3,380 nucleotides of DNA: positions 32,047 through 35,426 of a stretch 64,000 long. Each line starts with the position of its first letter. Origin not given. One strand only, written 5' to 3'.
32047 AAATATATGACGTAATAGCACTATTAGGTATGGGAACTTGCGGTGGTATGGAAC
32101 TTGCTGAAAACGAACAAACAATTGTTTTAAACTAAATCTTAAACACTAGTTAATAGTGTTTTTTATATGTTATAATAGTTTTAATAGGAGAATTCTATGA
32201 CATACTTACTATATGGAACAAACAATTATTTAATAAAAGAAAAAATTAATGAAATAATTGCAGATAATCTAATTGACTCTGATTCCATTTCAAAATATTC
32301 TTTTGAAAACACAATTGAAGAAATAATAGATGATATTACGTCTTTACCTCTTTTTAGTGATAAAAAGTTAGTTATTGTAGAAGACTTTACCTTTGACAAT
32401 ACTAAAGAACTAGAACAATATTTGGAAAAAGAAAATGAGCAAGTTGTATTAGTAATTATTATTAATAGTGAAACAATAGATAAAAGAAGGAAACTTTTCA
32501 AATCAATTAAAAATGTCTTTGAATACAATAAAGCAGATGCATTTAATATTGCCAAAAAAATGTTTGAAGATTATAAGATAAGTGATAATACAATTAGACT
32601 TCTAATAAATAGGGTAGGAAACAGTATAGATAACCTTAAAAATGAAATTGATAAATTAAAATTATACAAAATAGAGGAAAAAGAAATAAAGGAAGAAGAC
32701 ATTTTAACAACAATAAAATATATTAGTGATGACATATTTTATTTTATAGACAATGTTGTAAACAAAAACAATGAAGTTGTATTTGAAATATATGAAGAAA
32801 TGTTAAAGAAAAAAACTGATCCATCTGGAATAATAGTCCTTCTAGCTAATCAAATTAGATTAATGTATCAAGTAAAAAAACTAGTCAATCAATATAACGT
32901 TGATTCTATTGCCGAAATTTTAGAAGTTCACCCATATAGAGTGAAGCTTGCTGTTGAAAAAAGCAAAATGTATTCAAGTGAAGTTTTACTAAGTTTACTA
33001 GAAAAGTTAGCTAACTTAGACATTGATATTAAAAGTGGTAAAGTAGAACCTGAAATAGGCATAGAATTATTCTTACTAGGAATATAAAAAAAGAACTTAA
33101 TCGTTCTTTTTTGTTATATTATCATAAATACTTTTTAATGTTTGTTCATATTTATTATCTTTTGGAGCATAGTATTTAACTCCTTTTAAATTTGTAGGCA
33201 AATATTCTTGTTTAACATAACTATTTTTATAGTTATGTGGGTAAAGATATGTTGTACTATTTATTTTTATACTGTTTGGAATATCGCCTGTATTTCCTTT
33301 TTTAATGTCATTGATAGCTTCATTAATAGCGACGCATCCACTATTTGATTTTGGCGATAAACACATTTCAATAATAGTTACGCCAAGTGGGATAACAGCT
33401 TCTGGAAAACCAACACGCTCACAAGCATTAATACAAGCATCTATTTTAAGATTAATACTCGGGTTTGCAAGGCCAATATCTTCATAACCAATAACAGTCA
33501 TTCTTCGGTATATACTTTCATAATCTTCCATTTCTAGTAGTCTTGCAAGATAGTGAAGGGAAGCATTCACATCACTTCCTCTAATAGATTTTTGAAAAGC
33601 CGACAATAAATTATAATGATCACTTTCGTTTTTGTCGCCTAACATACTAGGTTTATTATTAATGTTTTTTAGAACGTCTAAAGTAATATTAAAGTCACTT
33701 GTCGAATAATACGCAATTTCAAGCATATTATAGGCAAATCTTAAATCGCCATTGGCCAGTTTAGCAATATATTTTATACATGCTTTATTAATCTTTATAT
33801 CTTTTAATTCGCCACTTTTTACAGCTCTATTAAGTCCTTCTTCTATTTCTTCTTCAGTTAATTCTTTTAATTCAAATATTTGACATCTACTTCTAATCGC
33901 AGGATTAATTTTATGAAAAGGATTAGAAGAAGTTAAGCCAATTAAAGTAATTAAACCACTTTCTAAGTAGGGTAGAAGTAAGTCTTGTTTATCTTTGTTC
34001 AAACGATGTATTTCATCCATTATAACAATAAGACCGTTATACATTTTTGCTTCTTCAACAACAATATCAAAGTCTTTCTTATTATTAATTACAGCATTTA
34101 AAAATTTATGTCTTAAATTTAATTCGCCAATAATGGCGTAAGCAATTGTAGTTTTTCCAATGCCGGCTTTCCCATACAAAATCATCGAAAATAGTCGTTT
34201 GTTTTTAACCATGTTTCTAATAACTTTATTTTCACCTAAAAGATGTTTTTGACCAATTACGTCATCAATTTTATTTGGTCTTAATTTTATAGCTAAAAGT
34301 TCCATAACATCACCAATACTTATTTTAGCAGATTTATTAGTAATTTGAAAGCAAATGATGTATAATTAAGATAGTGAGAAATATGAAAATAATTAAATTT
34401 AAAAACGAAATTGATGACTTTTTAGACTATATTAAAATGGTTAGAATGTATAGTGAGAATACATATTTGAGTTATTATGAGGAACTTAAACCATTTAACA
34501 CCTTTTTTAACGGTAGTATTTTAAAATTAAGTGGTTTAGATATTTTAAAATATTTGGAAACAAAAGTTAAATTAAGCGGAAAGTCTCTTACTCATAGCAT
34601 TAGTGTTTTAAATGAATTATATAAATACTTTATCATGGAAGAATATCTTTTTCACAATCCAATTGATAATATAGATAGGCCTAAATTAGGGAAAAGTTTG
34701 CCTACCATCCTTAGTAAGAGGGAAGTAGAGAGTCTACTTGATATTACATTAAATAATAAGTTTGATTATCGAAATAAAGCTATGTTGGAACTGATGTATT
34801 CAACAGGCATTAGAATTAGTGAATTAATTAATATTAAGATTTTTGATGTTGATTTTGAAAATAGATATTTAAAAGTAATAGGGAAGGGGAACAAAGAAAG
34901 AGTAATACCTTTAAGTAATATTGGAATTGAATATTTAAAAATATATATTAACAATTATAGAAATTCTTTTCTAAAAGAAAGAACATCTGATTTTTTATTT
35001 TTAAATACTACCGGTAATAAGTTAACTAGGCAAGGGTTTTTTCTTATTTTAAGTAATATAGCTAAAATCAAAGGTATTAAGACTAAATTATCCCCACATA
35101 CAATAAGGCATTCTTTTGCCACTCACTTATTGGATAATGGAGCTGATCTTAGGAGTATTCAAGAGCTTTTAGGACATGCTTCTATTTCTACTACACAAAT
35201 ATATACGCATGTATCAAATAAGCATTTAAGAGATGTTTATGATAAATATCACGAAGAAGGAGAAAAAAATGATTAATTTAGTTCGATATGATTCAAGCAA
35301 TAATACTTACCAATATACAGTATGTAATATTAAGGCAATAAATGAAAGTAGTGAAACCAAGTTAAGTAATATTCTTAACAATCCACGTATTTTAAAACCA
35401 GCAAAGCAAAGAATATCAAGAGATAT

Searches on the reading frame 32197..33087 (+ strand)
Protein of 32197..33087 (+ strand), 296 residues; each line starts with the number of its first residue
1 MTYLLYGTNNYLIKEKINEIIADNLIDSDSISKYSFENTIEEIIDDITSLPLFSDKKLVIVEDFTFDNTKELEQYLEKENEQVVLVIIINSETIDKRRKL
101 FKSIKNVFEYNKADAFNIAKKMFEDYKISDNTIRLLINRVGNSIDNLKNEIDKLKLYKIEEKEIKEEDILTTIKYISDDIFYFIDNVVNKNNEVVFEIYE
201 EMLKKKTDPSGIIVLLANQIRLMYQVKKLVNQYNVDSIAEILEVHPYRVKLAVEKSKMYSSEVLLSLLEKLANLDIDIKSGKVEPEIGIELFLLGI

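Call 13: search_protein_families(library=pfam, proteins=[window:32197-33087:+], max_evalue=0.001)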
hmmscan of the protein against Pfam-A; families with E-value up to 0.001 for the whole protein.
window:32197-33087:+ (296 aa): 2 families
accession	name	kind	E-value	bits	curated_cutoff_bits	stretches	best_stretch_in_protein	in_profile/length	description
PF21694.2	DNA_pol3_delta_C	-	9.1e-35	119.7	27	1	178-295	2-120/121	DNA polymerase III delta subunit, C-terminal domain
PF06144.19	DNA_pol3_delta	-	4.2e-16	59.5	21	1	3-106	1-116/124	DNA polymerase III, delta subunit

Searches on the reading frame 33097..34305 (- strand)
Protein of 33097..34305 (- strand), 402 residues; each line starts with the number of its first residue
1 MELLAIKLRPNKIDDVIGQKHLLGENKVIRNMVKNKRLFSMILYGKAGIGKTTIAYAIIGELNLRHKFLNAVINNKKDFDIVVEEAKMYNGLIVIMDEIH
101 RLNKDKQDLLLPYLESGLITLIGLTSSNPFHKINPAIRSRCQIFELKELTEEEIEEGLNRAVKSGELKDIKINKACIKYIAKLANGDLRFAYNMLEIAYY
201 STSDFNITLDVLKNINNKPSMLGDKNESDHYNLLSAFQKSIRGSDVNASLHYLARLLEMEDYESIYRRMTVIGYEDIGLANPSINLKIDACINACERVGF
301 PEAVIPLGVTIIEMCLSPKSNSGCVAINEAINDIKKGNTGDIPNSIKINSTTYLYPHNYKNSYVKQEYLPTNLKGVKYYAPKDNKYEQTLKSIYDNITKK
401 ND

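Call 13: search_protein_families(library=pfam, proteins=[window:33097-34305:-], max_evalue=0.001)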
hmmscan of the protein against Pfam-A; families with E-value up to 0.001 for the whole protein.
window:33097-34305:- (402 aa): 11 families
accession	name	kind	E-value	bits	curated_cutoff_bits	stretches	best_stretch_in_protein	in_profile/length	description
PF12002.13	MgsA_C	-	3.9e-48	163.9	27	1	243-397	1-166/167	MgsA AAA+ ATPase C terminal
PF16193.11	AAA_assoc_2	-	5.2e-20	71.9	34.3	1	168-242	3-81/81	AAA C-terminal domain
PF05496.18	RuvB_N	-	8e-13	48.9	27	1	8-121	1-115/159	Holliday junction DNA helicase RuvB P-loop domain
PF00004.35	AAA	-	7.5e-12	46.3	21.2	1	41-145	1-127/131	ATPase family associated with various cellular activities (AAA)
PF13177.12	DNA_pol3_delta2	-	6.7e-05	23.4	27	0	93-149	104-160/161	DNA polymerase III, delta subunit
PF13173.12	AAA_14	-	0.0001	22.7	27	1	41-153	5-127/129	AAA domain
PF21960.2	RCF1-5-like_lid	-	0.00023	21.5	27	1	170-198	12-41/43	RCF1/5-like, AAA+ ATPase lid domain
PF06068.19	TIP49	-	0.00027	20.7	23.8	1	14-69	24-81/347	TIP49 P-loop domain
PF07728.20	AAA_5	-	0.00037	20.9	22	0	81-117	59-93/139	AAA domain (dynein-related subfamily)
PF00158.32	Sigma54_activat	-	0.00045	20.4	20.2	0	90-128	93-131/168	Sigma-54 interaction domain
PF00910.28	RNA_helicase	-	0.00047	21.1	21.5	0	42-130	2-80/105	RNA helicase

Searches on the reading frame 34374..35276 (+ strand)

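Call 13: search_protein_families(library=pfam, proteins=[window:34374-35276:+], max_evalue=0.001)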
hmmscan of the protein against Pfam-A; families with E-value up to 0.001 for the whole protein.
window:34374-35276:+ (300 aa): 3 families
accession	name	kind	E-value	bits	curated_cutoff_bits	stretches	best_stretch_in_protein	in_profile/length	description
PF00589.27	Phage_integrase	-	7.6e-52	176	27.1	1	113-283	3-171/172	Phage integrase family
PF02899.23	Phage_int_SAM_1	-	1.3e-10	41.8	22.3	1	13-89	1-82/83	Phage integrase, N-terminal SAM-like domain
PF13495.12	Phage_int_SAM_4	-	0.00032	21.5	27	1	14-91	3-83/85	Phage integrase, N-terminal SAM-like domain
